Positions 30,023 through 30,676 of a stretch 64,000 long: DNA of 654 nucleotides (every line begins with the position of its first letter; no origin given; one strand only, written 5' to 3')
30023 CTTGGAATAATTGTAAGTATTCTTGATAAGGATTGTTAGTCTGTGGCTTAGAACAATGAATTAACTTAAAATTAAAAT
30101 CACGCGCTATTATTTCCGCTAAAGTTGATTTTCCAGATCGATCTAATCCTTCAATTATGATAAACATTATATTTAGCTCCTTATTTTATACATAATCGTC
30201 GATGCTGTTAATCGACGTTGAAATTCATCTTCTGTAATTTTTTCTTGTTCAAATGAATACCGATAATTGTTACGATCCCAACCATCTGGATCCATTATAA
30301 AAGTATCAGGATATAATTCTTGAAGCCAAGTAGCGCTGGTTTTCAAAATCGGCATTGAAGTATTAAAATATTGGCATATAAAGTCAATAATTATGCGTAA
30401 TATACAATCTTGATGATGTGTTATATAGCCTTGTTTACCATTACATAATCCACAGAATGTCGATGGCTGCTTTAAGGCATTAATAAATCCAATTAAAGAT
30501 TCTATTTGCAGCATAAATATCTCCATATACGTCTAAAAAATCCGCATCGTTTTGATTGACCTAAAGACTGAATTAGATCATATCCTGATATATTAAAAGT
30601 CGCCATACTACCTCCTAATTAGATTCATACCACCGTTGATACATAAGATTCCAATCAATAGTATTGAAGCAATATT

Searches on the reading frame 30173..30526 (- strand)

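Call 6: search_protein_families(library=phrogs, proteins=[window:30173-30526:-], max_evalue=0.001)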
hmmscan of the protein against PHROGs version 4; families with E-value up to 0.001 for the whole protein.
window:30173-30526:- (117 aa): 1 family
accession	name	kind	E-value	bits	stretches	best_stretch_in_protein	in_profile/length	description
phrog_11725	-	unknown function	9.2e-20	71.2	1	59-114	5-58/62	-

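Call 91: search_protein_families(library=pfam, proteins=[window:30173-30526:-], max_evalue=0.01)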
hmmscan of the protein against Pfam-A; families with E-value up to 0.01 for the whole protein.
window:30173-30526:- (117 aa): 0 families
